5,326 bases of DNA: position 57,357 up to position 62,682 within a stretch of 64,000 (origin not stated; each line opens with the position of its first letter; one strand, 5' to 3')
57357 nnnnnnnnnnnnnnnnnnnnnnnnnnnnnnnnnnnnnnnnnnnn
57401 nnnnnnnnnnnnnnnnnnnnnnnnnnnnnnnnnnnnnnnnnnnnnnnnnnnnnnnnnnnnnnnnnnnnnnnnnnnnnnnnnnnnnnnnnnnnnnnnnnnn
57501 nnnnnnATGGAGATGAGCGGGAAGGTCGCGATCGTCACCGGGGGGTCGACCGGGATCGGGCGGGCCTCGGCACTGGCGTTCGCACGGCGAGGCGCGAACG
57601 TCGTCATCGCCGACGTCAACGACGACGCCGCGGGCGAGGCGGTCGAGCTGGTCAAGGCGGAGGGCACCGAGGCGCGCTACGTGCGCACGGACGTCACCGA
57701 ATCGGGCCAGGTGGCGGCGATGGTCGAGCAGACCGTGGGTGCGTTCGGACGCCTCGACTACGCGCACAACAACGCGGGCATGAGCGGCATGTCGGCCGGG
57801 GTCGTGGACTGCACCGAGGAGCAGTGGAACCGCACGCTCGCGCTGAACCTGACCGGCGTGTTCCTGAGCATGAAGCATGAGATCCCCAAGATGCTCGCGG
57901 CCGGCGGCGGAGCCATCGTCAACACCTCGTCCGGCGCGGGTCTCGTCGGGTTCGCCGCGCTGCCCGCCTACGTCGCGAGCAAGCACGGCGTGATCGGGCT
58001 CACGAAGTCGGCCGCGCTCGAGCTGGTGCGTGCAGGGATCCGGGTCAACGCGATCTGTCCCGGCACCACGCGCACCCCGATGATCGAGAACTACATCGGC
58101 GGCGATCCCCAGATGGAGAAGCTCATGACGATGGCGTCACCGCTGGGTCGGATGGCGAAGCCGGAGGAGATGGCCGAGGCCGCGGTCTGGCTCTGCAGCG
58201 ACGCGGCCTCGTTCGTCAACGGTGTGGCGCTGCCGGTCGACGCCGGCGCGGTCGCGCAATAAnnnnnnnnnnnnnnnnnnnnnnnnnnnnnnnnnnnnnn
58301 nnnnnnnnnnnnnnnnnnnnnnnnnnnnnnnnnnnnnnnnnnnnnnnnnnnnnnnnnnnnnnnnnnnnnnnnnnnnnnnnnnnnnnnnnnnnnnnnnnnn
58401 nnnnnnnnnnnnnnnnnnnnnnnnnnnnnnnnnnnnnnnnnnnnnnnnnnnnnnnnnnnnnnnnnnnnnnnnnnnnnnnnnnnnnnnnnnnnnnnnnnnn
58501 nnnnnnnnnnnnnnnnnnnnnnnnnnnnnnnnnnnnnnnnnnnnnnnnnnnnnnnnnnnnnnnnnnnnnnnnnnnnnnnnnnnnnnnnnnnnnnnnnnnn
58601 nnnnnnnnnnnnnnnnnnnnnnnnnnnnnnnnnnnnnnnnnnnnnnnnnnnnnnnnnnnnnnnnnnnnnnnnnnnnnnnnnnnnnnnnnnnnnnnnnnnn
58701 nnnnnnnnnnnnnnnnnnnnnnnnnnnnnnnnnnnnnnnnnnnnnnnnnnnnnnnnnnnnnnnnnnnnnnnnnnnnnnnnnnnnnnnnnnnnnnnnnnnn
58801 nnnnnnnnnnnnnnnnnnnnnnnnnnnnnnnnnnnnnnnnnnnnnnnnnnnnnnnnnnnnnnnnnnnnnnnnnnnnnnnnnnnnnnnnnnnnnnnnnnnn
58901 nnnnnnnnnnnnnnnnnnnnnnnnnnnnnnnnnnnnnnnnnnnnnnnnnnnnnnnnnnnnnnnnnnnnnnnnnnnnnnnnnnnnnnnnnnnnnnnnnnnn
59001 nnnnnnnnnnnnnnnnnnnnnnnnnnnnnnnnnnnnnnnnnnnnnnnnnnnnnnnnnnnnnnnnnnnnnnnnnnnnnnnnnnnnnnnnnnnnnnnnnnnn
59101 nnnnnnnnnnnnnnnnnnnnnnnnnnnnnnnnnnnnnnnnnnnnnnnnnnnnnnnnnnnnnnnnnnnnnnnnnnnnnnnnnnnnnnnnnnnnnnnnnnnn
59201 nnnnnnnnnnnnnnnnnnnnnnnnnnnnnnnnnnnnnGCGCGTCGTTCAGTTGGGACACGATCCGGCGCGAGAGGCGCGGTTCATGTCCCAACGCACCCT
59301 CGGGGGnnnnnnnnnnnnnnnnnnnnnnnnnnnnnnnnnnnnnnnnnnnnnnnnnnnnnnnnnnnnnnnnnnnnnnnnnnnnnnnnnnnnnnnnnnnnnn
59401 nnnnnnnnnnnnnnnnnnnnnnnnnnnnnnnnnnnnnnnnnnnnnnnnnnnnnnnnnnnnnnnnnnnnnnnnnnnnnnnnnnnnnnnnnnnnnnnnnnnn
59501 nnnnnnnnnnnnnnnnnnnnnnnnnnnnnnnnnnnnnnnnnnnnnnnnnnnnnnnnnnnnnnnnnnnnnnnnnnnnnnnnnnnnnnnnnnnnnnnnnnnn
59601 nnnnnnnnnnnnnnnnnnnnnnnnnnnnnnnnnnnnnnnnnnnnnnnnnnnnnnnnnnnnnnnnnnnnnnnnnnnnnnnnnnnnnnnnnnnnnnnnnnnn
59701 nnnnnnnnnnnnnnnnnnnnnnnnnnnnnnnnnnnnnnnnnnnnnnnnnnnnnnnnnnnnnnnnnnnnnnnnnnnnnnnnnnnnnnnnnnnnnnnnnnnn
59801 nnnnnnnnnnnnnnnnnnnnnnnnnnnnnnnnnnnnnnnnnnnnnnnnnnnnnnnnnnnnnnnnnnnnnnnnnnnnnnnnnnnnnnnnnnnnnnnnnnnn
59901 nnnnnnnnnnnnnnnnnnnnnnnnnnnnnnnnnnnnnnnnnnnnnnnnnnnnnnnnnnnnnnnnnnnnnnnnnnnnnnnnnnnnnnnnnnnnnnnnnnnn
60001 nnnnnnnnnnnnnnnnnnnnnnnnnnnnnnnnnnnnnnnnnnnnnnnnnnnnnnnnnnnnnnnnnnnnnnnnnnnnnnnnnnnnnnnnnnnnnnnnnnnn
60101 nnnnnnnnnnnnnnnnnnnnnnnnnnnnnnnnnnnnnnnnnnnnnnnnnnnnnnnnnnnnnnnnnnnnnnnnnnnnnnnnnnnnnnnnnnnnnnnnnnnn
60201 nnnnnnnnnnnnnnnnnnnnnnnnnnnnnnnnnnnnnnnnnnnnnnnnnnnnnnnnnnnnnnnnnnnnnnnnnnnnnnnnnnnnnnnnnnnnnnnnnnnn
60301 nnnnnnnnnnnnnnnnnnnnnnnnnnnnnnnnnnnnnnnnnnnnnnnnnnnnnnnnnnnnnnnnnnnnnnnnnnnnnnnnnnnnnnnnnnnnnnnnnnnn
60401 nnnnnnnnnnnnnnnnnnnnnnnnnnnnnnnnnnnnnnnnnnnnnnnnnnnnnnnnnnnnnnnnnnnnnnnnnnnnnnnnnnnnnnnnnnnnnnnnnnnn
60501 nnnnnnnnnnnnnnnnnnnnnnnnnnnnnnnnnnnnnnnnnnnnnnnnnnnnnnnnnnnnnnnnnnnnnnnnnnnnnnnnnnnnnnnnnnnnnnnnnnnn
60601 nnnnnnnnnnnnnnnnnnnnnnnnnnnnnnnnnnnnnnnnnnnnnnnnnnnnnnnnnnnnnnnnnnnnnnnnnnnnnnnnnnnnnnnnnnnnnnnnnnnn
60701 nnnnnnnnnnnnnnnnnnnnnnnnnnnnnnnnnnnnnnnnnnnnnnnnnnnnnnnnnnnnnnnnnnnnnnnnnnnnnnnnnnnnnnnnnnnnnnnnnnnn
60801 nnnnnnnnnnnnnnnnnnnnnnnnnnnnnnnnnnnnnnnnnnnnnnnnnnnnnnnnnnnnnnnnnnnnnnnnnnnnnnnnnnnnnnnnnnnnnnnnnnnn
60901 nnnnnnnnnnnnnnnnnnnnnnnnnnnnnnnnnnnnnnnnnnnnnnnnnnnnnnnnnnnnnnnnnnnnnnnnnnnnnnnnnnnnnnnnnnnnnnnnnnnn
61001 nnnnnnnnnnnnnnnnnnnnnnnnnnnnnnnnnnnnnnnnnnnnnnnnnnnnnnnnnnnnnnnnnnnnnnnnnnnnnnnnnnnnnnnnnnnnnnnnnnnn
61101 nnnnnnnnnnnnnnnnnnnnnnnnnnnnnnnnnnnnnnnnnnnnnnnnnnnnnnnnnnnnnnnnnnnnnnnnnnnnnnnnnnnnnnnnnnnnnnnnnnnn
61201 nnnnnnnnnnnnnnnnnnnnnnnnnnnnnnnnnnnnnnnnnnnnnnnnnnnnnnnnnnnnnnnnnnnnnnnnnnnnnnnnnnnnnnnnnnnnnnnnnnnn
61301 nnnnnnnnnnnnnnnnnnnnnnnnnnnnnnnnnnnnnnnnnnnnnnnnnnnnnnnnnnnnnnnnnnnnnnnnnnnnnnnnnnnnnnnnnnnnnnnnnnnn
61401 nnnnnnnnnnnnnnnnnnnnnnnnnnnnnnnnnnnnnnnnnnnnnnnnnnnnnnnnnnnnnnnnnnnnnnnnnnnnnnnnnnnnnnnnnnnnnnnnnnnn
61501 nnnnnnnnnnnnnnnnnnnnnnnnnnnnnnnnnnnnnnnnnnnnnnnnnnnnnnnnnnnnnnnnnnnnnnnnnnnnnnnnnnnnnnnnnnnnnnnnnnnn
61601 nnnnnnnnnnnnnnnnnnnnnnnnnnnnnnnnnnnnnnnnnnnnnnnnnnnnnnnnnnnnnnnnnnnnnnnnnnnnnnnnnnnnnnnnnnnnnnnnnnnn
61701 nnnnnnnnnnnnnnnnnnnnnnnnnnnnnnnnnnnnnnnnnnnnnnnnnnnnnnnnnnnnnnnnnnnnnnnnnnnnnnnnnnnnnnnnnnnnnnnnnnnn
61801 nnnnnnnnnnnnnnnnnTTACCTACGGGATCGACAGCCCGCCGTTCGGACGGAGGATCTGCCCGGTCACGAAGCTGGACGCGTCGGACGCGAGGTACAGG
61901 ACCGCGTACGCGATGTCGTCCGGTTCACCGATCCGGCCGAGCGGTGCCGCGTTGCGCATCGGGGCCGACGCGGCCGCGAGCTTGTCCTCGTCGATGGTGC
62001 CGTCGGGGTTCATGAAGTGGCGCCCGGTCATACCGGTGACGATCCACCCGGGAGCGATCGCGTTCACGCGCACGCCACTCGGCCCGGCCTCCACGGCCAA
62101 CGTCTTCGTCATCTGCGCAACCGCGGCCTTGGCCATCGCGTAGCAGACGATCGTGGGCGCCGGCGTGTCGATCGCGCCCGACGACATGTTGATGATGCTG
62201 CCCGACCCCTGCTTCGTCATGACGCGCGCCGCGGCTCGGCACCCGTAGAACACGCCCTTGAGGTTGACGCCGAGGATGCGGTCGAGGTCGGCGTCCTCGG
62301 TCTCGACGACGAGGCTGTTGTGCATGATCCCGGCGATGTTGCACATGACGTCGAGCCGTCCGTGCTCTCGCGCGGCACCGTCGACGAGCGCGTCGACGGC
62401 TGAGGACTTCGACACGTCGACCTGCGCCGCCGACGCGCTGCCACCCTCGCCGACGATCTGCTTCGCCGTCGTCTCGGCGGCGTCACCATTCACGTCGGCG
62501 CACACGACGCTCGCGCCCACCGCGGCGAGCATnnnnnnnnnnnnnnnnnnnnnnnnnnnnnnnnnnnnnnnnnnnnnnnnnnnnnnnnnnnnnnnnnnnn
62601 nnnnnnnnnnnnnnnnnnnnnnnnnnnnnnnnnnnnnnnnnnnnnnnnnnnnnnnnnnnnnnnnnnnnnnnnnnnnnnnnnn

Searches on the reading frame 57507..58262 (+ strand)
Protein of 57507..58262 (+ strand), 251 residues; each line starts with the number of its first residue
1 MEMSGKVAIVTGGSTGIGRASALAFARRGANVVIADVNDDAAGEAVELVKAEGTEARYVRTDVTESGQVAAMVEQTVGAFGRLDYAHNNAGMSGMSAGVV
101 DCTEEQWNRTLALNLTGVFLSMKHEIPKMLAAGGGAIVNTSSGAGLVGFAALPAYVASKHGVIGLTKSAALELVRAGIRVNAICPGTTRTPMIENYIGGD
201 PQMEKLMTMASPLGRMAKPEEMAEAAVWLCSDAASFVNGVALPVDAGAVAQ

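Call 11: search_protein_families(library=pfam, proteins=[window:57507-58262:+])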
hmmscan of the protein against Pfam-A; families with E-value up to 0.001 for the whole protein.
window:57507-58262:+ (251 aa): 3 families
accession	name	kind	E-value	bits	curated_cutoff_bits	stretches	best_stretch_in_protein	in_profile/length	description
PF13561.12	adh_short_C2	-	1.3e-66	225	27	1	15-247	6-234/236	Enoyl-(Acyl carrier protein) reductase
PF00106.31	adh_short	-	4.7e-56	189.8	26.6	1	6-195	1-189/195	short chain dehydrogenase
PF08659.16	KR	-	4.1e-10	40.3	22.6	1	8-158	3-152/180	KR domain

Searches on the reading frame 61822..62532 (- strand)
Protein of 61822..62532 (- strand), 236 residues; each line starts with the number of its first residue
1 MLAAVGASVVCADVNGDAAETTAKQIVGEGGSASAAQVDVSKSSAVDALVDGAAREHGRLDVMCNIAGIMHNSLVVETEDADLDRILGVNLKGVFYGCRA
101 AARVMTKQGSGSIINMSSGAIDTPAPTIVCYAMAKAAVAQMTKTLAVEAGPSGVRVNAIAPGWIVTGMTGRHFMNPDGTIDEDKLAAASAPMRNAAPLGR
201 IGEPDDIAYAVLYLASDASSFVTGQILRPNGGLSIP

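Call 11: search_protein_families(library=pfam, proteins=[window:61822-62532:-])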
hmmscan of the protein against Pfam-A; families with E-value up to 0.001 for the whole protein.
window:61822-62532:- (236 aa): 4 families
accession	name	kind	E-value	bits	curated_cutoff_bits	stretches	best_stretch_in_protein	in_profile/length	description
PF13561.12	adh_short_C2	-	5.5e-57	193.5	27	1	2-234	16-236/236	Enoyl-(Acyl carrier protein) reductase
PF00106.31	adh_short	-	8e-44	149.9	26.6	1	2-171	20-189/195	short chain dehydrogenase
PF23441.1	SDR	-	2.5e-06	27.5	27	1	106-233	137-255/258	SDR-like rossmann domain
PF08659.16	KR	-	9.5e-05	22.8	22.6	1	17-134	39-152/180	KR domain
